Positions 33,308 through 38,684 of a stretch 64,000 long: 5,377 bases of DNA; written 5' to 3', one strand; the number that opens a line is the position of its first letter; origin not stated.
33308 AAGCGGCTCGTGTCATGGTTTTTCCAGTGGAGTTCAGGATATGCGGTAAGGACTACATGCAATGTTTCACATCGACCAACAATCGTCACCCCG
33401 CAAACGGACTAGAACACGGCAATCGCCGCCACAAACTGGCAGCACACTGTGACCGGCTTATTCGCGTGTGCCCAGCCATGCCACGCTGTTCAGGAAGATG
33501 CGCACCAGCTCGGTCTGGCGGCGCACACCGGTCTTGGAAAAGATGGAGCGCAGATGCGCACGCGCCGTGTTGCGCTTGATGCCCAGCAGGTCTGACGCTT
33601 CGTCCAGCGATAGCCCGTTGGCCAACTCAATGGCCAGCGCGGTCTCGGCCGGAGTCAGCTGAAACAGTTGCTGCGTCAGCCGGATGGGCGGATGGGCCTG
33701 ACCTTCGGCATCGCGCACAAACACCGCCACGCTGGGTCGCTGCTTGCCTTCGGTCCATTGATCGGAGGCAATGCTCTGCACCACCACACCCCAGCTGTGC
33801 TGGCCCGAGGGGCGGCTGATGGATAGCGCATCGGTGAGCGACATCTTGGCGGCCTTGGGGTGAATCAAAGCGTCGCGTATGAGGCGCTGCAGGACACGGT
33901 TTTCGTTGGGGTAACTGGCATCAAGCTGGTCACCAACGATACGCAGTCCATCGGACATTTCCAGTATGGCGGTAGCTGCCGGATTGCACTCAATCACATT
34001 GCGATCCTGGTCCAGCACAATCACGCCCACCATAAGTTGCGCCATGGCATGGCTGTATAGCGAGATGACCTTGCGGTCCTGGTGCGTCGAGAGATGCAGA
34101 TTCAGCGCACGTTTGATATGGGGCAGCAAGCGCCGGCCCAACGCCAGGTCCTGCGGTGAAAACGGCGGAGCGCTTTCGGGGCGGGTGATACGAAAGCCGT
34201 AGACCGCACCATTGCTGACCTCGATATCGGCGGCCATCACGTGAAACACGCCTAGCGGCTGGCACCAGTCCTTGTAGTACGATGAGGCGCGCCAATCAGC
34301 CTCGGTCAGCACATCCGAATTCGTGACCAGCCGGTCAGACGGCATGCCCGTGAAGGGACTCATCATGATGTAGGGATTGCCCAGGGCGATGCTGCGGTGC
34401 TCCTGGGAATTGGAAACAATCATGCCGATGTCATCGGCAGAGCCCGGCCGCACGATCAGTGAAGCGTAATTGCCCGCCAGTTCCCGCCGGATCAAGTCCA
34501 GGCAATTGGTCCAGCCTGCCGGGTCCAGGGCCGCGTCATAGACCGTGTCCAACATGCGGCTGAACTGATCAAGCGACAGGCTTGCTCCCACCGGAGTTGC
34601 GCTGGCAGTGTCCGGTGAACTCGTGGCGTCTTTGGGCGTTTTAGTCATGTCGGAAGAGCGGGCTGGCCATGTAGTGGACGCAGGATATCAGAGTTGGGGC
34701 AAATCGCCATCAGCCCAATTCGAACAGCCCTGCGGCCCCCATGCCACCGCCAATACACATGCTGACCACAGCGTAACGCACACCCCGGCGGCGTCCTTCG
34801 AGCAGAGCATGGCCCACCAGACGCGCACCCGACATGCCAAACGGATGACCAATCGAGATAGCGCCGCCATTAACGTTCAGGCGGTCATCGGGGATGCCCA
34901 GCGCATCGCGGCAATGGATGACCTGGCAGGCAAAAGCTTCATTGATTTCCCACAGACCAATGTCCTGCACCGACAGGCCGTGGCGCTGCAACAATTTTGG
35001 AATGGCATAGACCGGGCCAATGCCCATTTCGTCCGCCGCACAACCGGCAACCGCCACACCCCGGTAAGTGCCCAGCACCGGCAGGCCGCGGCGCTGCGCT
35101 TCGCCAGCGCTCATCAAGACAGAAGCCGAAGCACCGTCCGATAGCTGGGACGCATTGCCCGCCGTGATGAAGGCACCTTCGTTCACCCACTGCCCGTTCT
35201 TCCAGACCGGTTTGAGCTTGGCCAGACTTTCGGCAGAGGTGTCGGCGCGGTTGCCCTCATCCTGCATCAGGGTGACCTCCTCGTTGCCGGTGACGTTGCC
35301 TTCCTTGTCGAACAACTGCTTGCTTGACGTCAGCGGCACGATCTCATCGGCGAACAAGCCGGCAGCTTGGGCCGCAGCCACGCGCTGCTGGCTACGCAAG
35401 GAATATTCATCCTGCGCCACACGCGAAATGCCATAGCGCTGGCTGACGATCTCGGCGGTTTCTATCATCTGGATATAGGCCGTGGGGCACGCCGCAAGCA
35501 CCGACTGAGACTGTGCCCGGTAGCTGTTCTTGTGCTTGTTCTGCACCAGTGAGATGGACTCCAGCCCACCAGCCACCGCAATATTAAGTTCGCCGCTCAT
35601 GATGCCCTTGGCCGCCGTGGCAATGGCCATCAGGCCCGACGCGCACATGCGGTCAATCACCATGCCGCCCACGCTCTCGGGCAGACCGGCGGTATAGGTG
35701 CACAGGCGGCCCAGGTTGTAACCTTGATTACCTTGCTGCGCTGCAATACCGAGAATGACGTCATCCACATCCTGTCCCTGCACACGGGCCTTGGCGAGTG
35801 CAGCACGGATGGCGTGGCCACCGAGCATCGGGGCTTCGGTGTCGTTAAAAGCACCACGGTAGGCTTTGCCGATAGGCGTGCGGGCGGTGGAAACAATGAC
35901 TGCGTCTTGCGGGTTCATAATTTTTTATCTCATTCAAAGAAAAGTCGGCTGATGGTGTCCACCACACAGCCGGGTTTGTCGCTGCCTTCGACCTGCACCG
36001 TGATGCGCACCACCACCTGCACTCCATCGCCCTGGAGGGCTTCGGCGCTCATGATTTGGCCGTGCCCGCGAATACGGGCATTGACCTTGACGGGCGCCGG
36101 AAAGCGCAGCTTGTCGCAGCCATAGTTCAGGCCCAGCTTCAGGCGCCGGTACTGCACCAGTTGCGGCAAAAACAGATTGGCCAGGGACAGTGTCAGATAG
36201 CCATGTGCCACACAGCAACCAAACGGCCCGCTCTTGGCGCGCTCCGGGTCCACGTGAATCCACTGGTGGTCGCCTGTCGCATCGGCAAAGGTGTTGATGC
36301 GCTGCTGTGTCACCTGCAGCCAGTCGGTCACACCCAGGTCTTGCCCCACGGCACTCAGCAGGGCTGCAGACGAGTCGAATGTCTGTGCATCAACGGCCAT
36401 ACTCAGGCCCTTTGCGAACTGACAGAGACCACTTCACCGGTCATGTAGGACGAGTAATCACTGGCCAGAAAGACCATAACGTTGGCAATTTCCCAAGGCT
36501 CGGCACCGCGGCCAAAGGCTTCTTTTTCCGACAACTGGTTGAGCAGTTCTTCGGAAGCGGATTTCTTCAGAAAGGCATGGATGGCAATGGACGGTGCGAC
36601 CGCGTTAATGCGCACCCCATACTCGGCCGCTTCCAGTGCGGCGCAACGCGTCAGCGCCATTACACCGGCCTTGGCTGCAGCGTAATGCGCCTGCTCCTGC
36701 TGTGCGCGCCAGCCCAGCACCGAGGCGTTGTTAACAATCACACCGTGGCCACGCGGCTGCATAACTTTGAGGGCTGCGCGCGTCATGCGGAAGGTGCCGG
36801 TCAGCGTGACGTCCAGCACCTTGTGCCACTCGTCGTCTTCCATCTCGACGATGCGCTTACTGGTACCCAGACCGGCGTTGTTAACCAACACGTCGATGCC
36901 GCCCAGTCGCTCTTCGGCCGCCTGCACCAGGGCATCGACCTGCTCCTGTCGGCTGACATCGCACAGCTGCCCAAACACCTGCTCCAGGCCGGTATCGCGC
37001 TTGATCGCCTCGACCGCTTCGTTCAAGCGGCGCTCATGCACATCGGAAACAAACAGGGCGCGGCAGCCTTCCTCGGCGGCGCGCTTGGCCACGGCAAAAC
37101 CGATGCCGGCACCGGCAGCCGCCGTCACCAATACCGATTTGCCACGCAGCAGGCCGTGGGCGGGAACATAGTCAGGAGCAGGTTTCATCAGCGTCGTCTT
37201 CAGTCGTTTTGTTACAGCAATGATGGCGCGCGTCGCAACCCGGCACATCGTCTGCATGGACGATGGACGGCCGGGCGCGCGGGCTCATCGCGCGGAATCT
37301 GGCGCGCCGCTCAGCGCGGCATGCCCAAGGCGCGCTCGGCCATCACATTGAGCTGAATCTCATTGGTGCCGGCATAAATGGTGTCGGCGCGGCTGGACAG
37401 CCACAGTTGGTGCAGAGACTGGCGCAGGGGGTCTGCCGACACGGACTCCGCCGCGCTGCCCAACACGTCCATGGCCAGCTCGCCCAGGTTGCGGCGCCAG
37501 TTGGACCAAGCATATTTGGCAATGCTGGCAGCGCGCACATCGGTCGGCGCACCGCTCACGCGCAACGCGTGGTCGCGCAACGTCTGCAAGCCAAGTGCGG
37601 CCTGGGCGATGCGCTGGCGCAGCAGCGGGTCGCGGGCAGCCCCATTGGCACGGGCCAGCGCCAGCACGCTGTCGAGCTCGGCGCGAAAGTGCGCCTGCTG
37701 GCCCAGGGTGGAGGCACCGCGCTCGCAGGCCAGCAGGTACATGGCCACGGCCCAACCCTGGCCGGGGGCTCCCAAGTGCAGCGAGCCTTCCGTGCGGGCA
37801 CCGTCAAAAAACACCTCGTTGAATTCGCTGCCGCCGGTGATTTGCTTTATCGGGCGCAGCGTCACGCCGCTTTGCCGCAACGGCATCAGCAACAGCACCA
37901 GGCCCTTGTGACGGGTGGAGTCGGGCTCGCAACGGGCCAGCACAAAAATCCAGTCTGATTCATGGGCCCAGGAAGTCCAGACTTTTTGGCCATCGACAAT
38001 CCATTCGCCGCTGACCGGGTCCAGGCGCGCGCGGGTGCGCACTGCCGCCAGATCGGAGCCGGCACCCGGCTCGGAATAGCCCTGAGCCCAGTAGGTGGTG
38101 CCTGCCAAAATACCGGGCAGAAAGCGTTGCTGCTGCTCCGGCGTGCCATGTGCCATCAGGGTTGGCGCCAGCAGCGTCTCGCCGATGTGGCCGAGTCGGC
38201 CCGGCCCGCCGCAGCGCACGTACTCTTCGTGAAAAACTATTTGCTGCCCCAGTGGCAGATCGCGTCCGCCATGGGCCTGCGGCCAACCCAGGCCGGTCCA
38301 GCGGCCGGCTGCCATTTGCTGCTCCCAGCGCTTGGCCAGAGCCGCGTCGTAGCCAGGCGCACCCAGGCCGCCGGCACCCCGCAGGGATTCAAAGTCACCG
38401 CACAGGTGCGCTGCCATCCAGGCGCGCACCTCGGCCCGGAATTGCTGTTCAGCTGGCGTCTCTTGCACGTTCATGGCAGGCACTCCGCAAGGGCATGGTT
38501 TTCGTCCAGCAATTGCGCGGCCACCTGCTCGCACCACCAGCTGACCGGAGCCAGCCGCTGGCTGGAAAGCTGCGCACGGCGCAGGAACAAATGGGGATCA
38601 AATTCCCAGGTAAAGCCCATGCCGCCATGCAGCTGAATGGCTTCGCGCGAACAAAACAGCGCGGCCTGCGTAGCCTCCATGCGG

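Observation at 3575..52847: A 20-bp dyad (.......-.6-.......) recurs in ten promoter gaps of the steroid island: candidate regulon operator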

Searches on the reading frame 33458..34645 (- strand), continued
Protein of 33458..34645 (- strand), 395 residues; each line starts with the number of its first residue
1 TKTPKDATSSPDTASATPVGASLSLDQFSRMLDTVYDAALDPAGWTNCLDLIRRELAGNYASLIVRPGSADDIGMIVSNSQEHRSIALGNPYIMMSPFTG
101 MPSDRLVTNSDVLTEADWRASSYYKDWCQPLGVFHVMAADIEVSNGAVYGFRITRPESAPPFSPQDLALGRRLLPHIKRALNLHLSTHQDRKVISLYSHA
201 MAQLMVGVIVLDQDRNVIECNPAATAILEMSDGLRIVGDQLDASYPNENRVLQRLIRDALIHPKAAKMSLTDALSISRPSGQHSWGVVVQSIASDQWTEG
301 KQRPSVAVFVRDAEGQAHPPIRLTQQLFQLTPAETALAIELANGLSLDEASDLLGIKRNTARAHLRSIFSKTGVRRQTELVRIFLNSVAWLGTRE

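Call 76: predict_structure(alignment_id=A1)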
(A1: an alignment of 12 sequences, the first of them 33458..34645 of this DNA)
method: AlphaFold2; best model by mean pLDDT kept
length: 395 residues; sequences in the alignment: 12
mean_pLDDT: 69.6   pTM: 0.45
mean pLDDT of the five models: 69.6, 69.4, 69.3, 68.8, 65.9
residues with pLDDT >= 90: 28; 70-90: 207; 50-70: 80; < 50: 80
segments of 3 or more residues with pLDDT < 50: 1-3, 5-21, 67-89, 189-204, 264-270, 297-300, 387-395
pLDDT, mean of each block of 10 residues (from residue 1): 37 37 72 81 78 86 60 39 45 68 87 90 81 88 75 89 90 86 62 43 60 83 76 86 87 82 48 70 72 53 69 55 61 78 74 87 83 62 50 34
secondary structure, 60 per line:
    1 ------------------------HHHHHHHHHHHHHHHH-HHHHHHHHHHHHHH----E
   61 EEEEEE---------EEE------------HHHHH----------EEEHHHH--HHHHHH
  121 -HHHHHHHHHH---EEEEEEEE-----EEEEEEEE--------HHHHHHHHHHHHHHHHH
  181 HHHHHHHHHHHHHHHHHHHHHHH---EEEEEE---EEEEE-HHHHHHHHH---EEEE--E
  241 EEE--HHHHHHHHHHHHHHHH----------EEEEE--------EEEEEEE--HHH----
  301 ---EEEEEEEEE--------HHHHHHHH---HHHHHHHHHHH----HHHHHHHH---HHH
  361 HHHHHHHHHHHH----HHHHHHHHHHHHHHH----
elements in order: H25-40 H42-55 E60-66 E76-78 H91-95 E106-108 H109-112 H115-120 H122-131 E135-142 E148-155 H164-203 E207-212 E216-220 H222-230 E234-237 E240-243 H246-261 E272-276 E285-291 E304-312 H321-328 H332-342 H347-354 H358-372 H377-391

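Call 78: fold_search(model_id=the predicted structure, library=pdb)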
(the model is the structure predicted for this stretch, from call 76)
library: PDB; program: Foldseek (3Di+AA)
matches with E <= 10: 1159; with E <= 0.001: 131
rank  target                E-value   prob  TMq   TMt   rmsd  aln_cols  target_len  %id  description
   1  4gw9_A                4.9e-06  1.00  0.36  0.26   7.4       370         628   12  Structure of a bacteriophytochrome and light-stimulated protomer swapping with a gene repressor (released 2012-09-26)
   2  4gw9_D                7.1e-06  1.00  0.36  0.26   7.8       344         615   12  Structure of a bacteriophytochrome and light-stimulated protomer swapping with a gene repressor (released 2012-09-26)
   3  3lfv_A                1.5e-05  1.00  0.26  0.27  13.6       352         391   10  crystal structure of unliganded PDE5A GAF domain (released 2010-09-22)
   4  8ugs_B                1.8e-05  1.00  0.27  0.15  23.9       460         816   14  Cryo-EM structure of bovine phosphodiesterase 6 bound to cGMP (released 2024-01-17)
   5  3nhq_F                2.0e-05  1.00  0.32  0.28  20.1       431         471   14  The dark Pfr structure of the photosensory core module of P. aeruginosa Bacteriophytochrome (released 2011-11-30)
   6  9cxg_A                2.1e-05  1.00  0.30  0.17  23.3       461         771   12  Structure of PDE6C in complex with inhibitory cone p gamma in the presence of cGMP (released 2024-12-18)
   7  4gw9_B                2.2e-05  1.00  0.36  0.26   7.5       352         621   12  Structure of a bacteriophytochrome and light-stimulated protomer swapping with a gene repressor (released 2012-09-26)
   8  4lrz_H                2.3e-05  1.00  0.24  0.30  14.7       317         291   14  Crystal Structure of the E.coli DhaR(N)-DhaL complex (released 2014-01-29)
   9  7dwm_A                2.9e-05  1.00  0.24  0.40  13.2       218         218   16  Crystal structure of the phage VqmA-DPO complex (released 2021-05-05)
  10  4lrx_C                2.9e-05  1.00  0.21  0.27  16.7       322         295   12  Crystal Structure of the E.coli DhaR(N)-DhaK complex (released 2014-01-29)
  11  5hsq                  3.2e-05  1.00  0.30  0.25  12.3       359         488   12  The surface engineered photosensory module (PAS-GAF-PHY) of the bacterial phytochrome Agp1 (AtBphP1) in the Pr form, chr (released 2016-08-03)
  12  4gw9_C                3.4e-05  1.00  0.39  0.27   7.5       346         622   12  Structure of a bacteriophytochrome and light-stimulated protomer swapping with a gene repressor (released 2012-09-26)
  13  3lfv_B                3.4e-05  1.00  0.32  0.33  13.3       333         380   12  crystal structure of unliganded PDE5A GAF domain (released 2010-09-22)
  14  7dwm_B                3.8e-05  1.00  0.22  0.37  14.3       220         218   14  Crystal structure of the phage VqmA-DPO complex (released 2021-05-05)
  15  5xhx_B                4.0e-05  1.00  0.33  0.73   3.3       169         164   13  Crystal structure of VqsR LBD domain from Pseudomonas aeruginosa (released 2017-05-24)
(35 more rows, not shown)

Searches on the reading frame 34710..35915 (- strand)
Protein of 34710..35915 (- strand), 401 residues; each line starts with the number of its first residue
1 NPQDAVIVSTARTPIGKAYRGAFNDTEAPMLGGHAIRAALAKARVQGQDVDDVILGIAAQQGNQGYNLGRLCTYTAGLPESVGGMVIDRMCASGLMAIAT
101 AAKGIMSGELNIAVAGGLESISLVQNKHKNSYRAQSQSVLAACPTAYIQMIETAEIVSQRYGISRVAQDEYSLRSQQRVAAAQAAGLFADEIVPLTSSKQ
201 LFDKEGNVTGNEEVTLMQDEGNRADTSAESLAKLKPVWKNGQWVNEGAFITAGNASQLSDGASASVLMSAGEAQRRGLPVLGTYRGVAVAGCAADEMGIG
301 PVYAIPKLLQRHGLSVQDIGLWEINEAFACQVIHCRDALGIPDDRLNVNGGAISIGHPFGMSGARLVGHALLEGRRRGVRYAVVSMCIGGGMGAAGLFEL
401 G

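Call 13: search_protein_families(library=pfam, proteins=[window:34710-35915:-], max_evalue=0.00001)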
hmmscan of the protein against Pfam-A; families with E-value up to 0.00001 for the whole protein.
window:34710-35915:- (401 aa): 2 families
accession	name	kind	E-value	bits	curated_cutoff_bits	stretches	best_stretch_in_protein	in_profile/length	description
PF00108.29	Thiolase_N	-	9.1e-61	205.9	26.4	1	6-270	2-259/260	Thiolase, N-terminal domain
PF02803.24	Thiolase_C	-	1.4e-43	147.8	27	1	279-399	2-122/123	Thiolase, C-terminal domain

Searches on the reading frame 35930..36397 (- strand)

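Call 13: search_protein_families(library=pfam, proteins=[window:35930-36397:-], max_evalue=0.00001)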
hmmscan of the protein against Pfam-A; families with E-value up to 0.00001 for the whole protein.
window:35930-36397:- (155 aa): 1 family
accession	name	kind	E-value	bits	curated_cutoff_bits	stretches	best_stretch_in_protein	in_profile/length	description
PF01575.25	MaoC_dehydratas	-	4e-24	85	27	1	16-130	5-115/123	MaoC like domain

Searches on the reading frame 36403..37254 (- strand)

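Call 13: search_protein_families(library=pfam, proteins=[window:36403-37254:-], max_evalue=0.00001)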
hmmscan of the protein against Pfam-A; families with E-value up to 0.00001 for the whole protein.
window:36403-37254:- (283 aa): 3 families
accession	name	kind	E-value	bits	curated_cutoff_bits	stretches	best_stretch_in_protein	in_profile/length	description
PF13561.12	adh_short_C2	-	1.2e-58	199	27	1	46-278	3-231/236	Enoyl-(Acyl carrier protein) reductase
PF00106.31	adh_short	-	1.6e-49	168.5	26.6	1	39-224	1-182/195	short chain dehydrogenase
PF08659.16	KR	-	3.2e-13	50.4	22.6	1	41-203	3-161/180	KR domain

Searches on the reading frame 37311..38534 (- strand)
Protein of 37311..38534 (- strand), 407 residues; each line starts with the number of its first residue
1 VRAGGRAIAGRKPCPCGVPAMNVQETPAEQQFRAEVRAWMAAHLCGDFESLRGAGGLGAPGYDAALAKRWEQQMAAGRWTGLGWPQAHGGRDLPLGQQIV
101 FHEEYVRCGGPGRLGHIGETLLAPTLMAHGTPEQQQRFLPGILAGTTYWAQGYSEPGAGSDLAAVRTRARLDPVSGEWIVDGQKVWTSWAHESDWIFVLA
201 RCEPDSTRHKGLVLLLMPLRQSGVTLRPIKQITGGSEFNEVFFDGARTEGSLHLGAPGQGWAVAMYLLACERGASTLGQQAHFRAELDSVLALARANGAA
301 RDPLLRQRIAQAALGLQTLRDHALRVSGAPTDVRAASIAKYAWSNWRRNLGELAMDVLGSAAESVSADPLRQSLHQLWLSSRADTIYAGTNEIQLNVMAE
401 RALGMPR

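Call 13: search_protein_families(library=pfam, proteins=[window:37311-38534:-], max_evalue=0.00001)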
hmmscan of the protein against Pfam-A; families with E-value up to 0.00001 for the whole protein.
window:37311-38534:- (407 aa): 3 families
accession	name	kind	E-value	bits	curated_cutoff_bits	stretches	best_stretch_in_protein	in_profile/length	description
PF00441.29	Acyl-CoA_dh_1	-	1.3e-19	71.2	22.4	1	258-402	1-149/150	Acyl-CoA dehydrogenase, C-terminal domain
PF02770.24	Acyl-CoA_dh_M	-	4.5e-18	65.6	33.3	1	150-244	1-95/97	Acyl-CoA dehydrogenase, middle domain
PF02771.21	Acyl-CoA_dh_N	-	1.3e-12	48.5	22.9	1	26-145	1-112/113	Acyl-CoA dehydrogenase, N-terminal domain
